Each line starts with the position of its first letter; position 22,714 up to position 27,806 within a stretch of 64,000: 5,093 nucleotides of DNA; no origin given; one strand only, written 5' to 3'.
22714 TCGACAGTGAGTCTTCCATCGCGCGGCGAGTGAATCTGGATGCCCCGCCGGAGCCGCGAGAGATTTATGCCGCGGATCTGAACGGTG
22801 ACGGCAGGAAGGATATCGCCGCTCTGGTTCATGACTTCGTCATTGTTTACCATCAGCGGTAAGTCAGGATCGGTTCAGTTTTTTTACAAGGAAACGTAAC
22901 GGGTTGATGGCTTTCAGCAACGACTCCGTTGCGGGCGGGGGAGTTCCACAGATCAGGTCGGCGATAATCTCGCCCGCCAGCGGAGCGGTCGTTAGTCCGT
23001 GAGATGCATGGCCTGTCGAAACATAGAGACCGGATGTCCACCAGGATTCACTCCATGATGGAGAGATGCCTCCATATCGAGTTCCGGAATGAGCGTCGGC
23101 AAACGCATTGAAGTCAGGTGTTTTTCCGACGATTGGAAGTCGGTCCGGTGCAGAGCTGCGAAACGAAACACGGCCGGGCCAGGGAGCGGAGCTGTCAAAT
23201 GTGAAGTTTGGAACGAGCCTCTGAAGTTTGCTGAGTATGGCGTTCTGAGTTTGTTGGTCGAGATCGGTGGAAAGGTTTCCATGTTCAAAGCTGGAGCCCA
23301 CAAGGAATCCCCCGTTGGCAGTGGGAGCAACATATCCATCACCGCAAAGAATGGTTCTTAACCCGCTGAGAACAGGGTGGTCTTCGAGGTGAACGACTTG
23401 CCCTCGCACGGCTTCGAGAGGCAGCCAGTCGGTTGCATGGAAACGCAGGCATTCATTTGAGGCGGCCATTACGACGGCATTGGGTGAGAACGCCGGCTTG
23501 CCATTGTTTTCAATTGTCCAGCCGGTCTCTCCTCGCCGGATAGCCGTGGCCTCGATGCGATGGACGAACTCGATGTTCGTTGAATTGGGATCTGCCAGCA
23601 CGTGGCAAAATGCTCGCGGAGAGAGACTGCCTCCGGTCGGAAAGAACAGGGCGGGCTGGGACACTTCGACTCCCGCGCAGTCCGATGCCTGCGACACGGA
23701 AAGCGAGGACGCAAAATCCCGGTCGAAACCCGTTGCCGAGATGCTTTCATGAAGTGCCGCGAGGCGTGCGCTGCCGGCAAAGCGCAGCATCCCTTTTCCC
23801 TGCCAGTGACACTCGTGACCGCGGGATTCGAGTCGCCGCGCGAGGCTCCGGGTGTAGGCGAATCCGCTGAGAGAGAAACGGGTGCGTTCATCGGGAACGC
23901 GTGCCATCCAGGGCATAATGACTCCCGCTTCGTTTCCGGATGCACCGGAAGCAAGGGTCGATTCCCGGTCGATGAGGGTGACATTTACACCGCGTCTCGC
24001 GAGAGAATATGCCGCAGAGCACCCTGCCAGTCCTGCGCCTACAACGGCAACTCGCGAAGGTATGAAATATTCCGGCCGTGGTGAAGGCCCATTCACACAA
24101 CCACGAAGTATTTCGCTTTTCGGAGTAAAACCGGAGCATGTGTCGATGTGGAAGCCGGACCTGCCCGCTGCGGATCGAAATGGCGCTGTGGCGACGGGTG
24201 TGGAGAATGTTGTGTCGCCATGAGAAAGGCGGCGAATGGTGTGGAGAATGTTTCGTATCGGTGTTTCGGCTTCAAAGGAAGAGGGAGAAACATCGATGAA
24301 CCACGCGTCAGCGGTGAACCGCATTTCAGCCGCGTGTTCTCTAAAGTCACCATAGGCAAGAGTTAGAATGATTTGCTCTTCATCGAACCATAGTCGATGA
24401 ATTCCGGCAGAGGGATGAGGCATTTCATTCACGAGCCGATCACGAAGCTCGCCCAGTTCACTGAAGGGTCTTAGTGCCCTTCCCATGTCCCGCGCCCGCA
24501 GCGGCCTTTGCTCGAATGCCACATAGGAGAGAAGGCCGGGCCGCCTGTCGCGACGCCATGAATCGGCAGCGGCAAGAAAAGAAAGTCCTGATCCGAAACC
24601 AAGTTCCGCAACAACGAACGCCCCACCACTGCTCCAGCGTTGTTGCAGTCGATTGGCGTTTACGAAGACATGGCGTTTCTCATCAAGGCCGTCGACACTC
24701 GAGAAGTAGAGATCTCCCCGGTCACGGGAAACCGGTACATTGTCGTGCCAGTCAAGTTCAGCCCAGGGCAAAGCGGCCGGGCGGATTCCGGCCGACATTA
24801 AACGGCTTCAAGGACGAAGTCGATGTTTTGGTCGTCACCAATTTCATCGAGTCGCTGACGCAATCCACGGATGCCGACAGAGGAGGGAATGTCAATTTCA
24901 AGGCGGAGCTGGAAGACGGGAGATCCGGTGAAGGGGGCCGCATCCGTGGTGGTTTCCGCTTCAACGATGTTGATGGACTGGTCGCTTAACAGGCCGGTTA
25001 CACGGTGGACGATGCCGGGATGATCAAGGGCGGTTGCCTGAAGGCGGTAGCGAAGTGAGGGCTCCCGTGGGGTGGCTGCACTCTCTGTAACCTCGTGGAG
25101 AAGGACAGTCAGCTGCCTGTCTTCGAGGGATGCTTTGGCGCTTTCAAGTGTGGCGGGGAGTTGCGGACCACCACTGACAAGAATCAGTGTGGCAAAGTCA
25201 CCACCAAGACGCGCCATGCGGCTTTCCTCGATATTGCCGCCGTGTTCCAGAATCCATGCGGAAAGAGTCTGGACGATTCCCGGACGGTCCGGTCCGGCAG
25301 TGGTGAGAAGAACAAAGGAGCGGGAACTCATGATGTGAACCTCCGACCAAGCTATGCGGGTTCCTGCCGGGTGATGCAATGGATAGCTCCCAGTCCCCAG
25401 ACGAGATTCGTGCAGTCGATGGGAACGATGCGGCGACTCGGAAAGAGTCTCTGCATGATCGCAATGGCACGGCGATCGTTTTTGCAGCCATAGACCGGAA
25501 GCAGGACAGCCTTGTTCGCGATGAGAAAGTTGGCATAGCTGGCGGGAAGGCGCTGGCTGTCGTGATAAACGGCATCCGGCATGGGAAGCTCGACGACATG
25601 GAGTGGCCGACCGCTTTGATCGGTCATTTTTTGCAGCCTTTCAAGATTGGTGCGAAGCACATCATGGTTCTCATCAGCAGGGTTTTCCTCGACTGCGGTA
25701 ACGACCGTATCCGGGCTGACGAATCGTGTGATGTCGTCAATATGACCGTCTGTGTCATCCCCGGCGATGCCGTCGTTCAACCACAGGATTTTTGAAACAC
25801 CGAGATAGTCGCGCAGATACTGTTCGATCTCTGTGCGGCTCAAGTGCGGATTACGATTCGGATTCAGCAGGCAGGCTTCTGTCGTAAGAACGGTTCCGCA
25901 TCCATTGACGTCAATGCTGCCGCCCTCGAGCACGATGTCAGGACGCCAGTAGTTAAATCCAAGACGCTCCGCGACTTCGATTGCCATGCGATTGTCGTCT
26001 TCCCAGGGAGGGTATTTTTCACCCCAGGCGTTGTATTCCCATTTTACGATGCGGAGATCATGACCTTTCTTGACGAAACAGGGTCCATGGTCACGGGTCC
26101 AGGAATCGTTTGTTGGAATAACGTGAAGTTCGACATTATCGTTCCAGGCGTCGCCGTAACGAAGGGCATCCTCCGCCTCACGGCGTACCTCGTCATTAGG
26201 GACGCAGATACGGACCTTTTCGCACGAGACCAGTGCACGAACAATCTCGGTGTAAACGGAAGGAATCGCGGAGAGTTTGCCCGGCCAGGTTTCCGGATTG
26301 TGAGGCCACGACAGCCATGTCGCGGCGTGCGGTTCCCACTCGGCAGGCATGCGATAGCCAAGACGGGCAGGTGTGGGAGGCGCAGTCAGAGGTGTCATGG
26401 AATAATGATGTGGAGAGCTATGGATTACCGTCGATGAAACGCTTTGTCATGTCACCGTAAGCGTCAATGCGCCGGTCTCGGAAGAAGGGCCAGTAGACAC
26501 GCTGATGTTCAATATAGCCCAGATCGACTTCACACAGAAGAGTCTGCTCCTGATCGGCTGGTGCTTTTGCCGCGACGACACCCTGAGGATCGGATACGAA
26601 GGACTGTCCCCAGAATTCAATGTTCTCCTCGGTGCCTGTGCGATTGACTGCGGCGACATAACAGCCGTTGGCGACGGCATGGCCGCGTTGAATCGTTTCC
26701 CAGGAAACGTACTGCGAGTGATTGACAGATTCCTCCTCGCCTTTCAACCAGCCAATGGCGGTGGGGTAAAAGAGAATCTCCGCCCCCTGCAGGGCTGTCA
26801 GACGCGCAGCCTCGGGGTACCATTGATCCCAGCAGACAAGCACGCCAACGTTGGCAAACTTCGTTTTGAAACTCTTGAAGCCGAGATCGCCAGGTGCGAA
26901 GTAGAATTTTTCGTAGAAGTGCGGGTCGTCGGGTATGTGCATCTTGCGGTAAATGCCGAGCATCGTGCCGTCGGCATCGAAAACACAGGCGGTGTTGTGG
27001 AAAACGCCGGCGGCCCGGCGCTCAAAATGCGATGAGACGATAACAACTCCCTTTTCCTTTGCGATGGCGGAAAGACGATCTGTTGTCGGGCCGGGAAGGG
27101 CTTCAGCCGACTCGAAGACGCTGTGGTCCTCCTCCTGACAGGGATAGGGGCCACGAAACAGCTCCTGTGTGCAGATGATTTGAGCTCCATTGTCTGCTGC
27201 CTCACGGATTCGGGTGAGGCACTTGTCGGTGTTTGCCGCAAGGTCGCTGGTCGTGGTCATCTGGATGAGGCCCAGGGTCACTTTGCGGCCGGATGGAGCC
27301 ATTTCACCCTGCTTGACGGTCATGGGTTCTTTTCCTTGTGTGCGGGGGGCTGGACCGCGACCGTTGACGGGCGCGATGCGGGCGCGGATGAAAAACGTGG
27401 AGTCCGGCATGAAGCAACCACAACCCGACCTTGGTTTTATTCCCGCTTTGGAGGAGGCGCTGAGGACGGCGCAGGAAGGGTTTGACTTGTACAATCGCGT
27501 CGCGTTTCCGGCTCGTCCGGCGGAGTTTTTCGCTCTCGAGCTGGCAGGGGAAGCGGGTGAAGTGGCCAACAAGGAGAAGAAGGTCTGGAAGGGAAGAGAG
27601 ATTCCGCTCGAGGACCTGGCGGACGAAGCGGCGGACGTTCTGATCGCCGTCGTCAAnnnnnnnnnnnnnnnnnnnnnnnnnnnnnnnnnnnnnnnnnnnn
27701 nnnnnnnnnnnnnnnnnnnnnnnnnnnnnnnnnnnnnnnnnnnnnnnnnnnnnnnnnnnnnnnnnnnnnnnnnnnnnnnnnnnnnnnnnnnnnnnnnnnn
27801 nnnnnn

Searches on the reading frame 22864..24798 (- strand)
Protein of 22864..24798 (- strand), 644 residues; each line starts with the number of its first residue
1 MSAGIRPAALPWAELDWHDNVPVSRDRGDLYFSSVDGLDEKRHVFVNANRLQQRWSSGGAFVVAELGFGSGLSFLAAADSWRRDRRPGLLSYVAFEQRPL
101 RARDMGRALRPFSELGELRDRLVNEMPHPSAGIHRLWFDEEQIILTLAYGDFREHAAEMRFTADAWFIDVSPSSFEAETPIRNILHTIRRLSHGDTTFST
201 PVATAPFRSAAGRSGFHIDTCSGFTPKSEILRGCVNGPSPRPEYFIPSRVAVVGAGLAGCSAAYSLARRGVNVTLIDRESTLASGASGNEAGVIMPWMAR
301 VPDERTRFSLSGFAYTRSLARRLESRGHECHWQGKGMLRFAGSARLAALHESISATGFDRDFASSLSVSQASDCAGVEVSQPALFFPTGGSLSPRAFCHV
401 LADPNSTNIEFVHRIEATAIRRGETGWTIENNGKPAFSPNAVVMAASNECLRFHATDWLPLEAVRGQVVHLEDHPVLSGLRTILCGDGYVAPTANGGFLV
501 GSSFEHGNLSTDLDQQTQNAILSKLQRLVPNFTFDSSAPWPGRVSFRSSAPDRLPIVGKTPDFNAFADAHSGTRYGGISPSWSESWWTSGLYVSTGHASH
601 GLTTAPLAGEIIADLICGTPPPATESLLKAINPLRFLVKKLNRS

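Call 10: search_protein_families(library=pfam, proteins=[window:22864-24798:-], max_evalue=0.00001)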
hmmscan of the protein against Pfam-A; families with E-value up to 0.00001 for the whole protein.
window:22864-24798:- (644 aa): 9 families
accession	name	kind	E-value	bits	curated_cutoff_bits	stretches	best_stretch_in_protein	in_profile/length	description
PF01266.30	DAO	-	6.6e-57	194.1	27.9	1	249-615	1-353/353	FAD dependent oxidoreductase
PF05430.17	Methyltransf_30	-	5.6e-12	46.1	22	1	114-234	2-122/124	S-adenosyl-L-methionine-dependent methyltransferase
PF13450.12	NAD_binding_8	-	2.1e-08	34.7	21.9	1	252-283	1-32/68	NAD(P)-binding Rossmann-like domain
PF00890.30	FAD_binding_2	-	8.3e-07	29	20.4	1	250-283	2-35/414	FAD binding domain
PF01134.28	GIDA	-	1.7e-06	27.8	22.1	1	250-278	2-30/391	Glucose inhibited division protein A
PF00070.33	Pyr_redox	-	1.8e-06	28.8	22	1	249-290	1-41/82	Pyridine nucleotide-disulphide oxidoreductase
PF07992.20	Pyr_redox_2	-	2.6e-06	27.5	26.1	1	249-283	2-36/291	Pyridine nucleotide-disulphide oxidoreductase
PF12831.13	FAD_oxidored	-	4.8e-06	26.6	27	1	250-296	2-48/416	FAD dependent oxidoreductase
PF01494.25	FAD_binding_3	-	5.7e-06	26.2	22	1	249-282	3-36/349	FAD binding domain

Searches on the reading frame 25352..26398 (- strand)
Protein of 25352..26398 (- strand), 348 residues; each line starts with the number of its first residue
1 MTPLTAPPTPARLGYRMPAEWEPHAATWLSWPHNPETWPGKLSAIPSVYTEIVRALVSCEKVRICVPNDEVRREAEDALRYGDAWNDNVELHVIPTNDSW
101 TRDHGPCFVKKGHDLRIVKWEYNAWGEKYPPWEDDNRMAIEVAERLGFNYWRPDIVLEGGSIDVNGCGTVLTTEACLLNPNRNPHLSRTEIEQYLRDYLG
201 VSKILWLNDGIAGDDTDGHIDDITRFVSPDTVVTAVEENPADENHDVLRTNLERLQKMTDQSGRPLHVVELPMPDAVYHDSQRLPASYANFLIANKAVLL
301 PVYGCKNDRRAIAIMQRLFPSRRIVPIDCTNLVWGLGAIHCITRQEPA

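Call 10: search_protein_families(library=pfam, proteins=[window:25352-26398:-], max_evalue=0.00001)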
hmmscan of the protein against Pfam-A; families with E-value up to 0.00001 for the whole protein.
window:25352-26398:- (348 aa): 1 family
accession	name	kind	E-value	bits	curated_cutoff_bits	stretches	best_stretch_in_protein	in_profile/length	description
PF04371.20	PAD_porph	-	6.3e-132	440.1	25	1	16-347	1-321/321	Porphyromonas-type peptidyl-arginine deiminase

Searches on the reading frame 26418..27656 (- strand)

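Call 10: search_protein_families(library=pfam, proteins=[window:26418-27656:-], max_evalue=0.00001)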
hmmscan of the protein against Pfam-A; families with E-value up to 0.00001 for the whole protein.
window:26418-27656:- (412 aa): 1 family
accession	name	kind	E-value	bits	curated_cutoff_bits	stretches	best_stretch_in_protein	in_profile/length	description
PF00795.27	CN_hydrolase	-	5.6e-65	219.6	23.2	1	128-384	2-253/256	Carbon-nitrogen hydrolase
